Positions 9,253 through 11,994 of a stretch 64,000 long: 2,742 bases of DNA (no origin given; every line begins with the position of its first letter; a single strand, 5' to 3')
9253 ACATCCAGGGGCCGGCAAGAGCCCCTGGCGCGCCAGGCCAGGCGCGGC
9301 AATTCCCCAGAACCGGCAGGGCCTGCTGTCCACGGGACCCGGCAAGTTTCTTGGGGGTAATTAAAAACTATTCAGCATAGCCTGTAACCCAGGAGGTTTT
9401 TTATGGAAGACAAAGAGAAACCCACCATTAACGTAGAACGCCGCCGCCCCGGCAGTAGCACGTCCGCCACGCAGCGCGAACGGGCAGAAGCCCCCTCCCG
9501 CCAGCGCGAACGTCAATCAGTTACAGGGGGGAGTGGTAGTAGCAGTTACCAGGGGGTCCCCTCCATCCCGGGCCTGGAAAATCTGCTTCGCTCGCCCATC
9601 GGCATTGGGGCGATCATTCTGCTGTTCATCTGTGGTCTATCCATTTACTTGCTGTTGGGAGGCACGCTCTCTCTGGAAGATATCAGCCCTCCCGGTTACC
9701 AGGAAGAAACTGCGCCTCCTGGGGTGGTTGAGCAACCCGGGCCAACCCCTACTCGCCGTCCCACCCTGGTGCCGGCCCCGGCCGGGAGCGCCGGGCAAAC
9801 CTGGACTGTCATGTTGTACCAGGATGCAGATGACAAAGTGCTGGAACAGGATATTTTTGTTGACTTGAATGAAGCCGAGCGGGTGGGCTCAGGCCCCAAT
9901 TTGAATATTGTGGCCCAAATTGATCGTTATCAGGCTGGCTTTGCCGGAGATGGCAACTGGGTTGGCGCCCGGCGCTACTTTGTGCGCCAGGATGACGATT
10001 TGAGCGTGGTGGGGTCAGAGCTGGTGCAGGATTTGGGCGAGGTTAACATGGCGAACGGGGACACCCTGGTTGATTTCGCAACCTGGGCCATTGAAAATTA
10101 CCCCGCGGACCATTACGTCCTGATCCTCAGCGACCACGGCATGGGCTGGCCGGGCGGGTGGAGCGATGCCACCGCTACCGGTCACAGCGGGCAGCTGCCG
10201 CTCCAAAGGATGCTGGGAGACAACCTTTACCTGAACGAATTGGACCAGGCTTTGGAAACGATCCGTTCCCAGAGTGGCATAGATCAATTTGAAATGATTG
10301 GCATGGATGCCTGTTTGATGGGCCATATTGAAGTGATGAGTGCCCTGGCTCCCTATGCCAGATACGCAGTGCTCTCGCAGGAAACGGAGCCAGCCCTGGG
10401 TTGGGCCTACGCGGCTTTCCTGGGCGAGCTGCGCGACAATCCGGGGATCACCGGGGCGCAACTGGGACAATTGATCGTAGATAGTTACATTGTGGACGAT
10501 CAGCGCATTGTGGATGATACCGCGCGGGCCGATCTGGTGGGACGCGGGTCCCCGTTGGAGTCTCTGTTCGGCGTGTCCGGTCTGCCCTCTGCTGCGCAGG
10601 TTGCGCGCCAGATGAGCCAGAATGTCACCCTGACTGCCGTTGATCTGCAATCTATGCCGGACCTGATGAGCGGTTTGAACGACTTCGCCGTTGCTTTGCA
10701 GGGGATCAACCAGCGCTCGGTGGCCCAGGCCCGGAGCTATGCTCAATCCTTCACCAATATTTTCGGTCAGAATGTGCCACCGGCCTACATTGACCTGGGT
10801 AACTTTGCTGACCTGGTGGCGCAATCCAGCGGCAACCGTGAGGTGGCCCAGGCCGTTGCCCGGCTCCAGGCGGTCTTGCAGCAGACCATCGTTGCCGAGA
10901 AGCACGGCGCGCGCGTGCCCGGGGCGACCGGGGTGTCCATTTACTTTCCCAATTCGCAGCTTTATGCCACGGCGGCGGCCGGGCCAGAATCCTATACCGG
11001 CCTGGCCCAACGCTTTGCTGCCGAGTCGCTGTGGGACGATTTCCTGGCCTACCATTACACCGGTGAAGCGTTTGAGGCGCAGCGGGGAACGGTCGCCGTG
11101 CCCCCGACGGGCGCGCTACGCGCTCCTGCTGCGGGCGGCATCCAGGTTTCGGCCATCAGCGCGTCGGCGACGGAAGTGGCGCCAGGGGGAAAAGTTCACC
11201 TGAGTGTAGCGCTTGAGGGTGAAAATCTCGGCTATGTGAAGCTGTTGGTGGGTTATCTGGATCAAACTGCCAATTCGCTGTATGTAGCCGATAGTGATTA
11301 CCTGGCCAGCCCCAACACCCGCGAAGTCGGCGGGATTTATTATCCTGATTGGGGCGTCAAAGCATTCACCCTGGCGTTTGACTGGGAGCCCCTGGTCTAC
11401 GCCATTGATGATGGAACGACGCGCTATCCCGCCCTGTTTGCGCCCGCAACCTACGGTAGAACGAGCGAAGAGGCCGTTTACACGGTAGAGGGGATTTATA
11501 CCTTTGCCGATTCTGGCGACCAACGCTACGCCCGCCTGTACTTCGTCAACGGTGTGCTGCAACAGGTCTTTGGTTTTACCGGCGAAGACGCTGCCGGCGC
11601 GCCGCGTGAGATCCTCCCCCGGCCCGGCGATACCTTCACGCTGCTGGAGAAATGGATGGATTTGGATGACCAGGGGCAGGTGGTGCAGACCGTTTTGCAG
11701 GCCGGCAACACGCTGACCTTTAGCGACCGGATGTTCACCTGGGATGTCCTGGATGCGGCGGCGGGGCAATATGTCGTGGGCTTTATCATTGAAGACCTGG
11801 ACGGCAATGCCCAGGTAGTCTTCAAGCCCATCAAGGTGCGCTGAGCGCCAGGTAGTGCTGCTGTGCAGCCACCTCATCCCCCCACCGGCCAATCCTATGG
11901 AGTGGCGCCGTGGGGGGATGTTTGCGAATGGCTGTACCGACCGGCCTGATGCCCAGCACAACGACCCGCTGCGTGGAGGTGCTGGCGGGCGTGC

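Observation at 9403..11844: Type II membrane-anchored clostripain-family (C11) peptidase with long extracytoplasmic C-terminal domains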

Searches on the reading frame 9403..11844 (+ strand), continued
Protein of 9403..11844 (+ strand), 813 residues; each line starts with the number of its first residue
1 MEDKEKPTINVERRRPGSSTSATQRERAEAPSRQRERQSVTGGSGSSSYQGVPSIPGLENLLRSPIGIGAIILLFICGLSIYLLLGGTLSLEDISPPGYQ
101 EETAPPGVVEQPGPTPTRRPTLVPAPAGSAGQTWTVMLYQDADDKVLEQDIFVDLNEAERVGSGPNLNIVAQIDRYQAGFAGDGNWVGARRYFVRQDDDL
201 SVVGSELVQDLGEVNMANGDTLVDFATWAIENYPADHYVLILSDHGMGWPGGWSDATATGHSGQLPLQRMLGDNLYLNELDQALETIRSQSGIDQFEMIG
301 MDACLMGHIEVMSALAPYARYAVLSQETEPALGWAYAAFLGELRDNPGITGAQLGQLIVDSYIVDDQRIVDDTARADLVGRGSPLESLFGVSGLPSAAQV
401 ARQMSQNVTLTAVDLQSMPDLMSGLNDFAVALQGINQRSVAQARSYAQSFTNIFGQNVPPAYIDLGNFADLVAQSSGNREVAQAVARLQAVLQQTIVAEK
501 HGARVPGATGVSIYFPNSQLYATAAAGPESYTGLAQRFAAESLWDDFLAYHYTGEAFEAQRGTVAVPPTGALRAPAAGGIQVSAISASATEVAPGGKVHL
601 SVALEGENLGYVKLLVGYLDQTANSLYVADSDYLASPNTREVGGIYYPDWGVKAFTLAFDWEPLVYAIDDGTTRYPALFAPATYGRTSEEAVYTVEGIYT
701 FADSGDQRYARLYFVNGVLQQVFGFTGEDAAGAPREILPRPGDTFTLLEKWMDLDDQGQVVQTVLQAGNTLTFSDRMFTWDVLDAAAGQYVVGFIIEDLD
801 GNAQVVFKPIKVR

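Call 65: find_encoding_contigs(protein=P0075, flank=10000, max_places=4)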
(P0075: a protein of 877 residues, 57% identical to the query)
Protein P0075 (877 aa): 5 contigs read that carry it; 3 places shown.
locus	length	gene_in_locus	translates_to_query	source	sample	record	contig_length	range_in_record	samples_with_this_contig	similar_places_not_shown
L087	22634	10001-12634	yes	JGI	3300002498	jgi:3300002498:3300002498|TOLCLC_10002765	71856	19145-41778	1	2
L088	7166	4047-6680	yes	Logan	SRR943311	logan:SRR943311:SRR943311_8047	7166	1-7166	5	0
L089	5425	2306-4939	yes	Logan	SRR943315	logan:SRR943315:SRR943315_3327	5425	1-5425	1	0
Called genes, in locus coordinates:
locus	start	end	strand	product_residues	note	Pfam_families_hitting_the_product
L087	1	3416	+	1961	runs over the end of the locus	PF13205:Big_5, PF11974:bMG3, PF01835:MG2, PF07703:A2M_BRD, PF00207:A2M, PF07678:TED_complement, PF17973:bMG10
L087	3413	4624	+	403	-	PF04389:Peptidase_M28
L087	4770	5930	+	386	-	PF00089:Trypsin, PF13365:Trypsin_2, PF17820:PDZ_6 (faint), PF00595:PDZ (faint), PF13180:PDZ_2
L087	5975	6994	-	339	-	PF02826:2-Hacid_dh_C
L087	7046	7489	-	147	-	PF09685:MamF_MmsF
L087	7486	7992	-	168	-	PF09685:MamF_MmsF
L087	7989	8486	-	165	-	PF09685:MamF_MmsF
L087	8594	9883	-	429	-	PF00990:GGDEF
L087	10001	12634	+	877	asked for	PF03415:Peptidase_C11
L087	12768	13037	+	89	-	PF02583:Trns_repr_metal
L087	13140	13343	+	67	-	PF00403:HMA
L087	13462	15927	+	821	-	PF00403:HMA, PF00122:E1-E2_ATPase, PF00702:Hydrolase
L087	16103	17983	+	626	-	PF00150:Cellulase, PF18564:Glyco_hydro_5_C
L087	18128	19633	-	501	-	PF02310:B12-binding, PF04055:Radical_SAM, PF13282:DUF4070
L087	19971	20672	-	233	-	PF13085:Fer2_3, PF13237:Fer4_10, PF13183:Fer4_8, PF13534:Fer4_17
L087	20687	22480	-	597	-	PF00890:FAD_binding_2, PF01266:DAO, PF01946:Thi4 (faint), PF07992:Pyr_redox_2 (faint), PF03486:HI0933_like (weak), PF02910:Succ_DH_flav_C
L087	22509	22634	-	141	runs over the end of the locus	PF01127:Sdh_cyt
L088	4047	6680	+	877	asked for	PF03415:Peptidase_C11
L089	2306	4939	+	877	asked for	PF03415:Peptidase_C11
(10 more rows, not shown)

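Call 66: find_encoding_contigs(protein=P0103, flank=10000, max_places=4)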
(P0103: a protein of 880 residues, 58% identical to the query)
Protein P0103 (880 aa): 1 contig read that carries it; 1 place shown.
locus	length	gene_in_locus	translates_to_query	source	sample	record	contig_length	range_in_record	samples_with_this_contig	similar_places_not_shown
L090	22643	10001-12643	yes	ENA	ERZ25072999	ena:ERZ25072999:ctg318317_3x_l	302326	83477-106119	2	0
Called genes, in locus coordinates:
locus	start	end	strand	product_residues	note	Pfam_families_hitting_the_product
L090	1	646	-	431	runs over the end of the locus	PF04412:AcnX, PF28403:AcnX_2nd, PF28406:AcnX_3rd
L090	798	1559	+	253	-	-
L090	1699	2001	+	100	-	-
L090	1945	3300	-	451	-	PF13546:DDE_5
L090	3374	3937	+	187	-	PF03781:FGE-sulfatase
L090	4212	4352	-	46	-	-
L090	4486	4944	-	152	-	PF12385:Peptidase_C70 (weak), PF13529:Peptidase_C39_2, PF03412:Peptidase_C39, PF11814:DUF3335 (weak)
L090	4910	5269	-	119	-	-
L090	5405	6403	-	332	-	PF00535:Glycos_transf_2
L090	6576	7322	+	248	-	PF20772:TACO1_YebC_N, PF01709:Transcrip_reg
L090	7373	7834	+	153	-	PF02075:RuvC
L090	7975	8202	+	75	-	-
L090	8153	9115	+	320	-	PF01972:SDH_protease, PF25145:NfeD1b_N (weak)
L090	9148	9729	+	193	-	PF01330:RuvA_N, PF00633:HHH (faint), PF14520:HHH_5, PF21176:RecR_HhH (faint)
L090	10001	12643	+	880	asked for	PF03415:Peptidase_C11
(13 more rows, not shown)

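Call 79: search_protein_families(library=pfam, proteins=[L016:13266-14636:+, L035:8597-11578:+, L057:7932-9899:+, L002:4408-5835:+, L083:14336-14629:+], max_evalue=0.01)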
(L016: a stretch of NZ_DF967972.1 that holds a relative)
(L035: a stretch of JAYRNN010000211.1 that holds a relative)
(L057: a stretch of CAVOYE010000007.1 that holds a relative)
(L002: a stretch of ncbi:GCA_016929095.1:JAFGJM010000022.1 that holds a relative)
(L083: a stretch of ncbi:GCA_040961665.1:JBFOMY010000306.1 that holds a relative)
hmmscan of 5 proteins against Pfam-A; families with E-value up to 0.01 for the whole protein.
L016:13266-14636:+ (456 aa): 0 families

L035:8597-11578:+ (993 aa): 0 families

L057:7932-9899:+ (655 aa): 1 family
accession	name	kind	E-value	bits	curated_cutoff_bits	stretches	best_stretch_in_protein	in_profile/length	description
PF00246.29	Peptidase_M14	-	5.4e-58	197.3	21.6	1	121-396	3-274/286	Zinc carboxypeptidase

L002:4408-5835:+ (475 aa): 0 families

L083:14336-14629:+ (97 aa): 0 families

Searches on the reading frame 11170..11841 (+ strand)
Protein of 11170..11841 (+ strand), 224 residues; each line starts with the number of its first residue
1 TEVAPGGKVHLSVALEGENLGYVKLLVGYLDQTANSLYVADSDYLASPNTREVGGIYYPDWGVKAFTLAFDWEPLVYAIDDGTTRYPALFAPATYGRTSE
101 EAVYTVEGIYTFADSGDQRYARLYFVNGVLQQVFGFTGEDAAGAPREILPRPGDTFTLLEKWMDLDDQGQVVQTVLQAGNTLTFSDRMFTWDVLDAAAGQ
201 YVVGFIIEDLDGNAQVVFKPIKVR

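Call 70: search_protein_representatives(protein=window:11170-11841:+)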
Query: 224 residues. Proteins with E-value up to 0.001 (for the whole library): 357; up to 1e-10: 244; up to 1e-30: 83. The best 150 are listed.
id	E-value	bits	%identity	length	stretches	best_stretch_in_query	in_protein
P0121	4.5e-80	284.5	59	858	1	3-224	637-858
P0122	3.2e-73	262.1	58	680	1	3-214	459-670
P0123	2.2e-72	259.3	53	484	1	3-223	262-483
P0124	7.3e-71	254.3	56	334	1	3-214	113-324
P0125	9.3e-67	240.9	53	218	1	11-223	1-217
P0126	1.1e-63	230.9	52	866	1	9-223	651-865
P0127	5.0e-61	222.2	51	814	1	3-214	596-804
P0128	1.2e-58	214.3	50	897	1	6-220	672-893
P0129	2.3e-57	210.2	49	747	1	9-224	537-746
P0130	3.1e-56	206.5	62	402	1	3-151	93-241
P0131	1.3e-55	204.4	44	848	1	2-224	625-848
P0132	6.1e-55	202.3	46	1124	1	3-215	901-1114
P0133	7.5e-54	198.7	47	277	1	11-215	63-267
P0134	3.3e-53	196.6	58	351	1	6-161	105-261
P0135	4.5e-53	196.2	52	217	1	10-177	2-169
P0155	8.9e-44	165.7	43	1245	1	3-217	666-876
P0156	1.1e-43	165.5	43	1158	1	9-220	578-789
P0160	3.6e-42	160.5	41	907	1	2-214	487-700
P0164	3.0e-41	157.5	45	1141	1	5-215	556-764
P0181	2.5e-35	138.1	39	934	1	15-222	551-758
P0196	2.5e-32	128.3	40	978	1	11-218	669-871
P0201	9.0e-31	123.2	36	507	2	6-181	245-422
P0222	2.2e-26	108.8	33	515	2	4-176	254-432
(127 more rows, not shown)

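Call 79: search_protein_families(library=pfam, proteins=[P0201], max_evalue=0.01)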
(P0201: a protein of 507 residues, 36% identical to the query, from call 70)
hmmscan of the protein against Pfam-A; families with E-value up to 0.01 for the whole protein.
P0201 (507 aa): 2 families
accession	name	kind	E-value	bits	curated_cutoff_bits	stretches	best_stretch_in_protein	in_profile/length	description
PF16697.10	Yop-YscD_cpl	-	8.3e-10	39.2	33.2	1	21-102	11-92/94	Inner membrane component of T3SS, cytoplasmic domain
PF00498.31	FHA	-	1.1e-09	39.1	20.7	1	28-94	1-67/67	FHA domain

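Call 82: list_cluster_members(proteins=[P0155, P0156, P0160, P0164, P0181, P0132, P0196, P0201, P0222, P0128])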
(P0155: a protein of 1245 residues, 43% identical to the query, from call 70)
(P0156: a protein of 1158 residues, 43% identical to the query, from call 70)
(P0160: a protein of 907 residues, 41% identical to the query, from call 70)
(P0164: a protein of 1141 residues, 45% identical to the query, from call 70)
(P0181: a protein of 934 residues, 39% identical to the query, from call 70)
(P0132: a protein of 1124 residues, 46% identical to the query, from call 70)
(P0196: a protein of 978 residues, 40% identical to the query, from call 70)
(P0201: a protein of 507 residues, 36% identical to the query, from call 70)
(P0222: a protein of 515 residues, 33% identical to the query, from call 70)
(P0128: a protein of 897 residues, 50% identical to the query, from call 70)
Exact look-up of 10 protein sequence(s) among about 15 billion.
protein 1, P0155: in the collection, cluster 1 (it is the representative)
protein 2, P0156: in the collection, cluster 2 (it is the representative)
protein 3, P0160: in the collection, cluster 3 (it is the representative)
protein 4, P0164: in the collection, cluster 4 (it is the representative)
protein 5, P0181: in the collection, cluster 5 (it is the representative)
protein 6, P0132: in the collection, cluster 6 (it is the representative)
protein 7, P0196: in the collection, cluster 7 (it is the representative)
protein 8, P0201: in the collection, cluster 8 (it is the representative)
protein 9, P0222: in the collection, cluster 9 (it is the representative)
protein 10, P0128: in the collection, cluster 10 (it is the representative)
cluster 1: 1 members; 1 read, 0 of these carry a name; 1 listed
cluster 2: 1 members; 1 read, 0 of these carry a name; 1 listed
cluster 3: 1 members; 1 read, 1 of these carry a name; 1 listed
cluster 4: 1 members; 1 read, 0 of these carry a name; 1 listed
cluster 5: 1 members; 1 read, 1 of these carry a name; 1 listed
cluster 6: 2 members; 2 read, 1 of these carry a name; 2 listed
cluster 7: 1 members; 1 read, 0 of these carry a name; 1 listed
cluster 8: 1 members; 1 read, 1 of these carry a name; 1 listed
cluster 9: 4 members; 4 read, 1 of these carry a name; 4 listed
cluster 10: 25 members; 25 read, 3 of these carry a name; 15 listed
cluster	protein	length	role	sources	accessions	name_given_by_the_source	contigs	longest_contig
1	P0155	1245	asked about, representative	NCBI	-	-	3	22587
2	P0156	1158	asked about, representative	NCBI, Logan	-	-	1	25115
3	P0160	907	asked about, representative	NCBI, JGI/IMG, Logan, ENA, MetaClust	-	\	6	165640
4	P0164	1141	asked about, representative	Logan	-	-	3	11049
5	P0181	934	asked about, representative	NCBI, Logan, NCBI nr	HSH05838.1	MAG TPA: clostripain-related cysteine peptidase [Anaerolineae bacterium] | clostripain-related cysteine peptidase [Anaerolineae bacterium]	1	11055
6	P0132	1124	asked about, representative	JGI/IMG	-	hypothetical protein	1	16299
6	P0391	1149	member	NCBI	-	-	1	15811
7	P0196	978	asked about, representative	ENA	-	-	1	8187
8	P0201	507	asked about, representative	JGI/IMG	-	hypothetical protein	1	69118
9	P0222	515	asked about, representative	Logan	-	-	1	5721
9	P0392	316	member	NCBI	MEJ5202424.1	MAG: hypothetical protein WHV66_09340, partial [Anaerolineales bacterium]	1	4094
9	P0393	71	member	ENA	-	-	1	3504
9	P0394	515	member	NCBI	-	-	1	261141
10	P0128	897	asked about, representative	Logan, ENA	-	-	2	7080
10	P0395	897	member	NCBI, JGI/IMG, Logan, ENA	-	hypothetical protein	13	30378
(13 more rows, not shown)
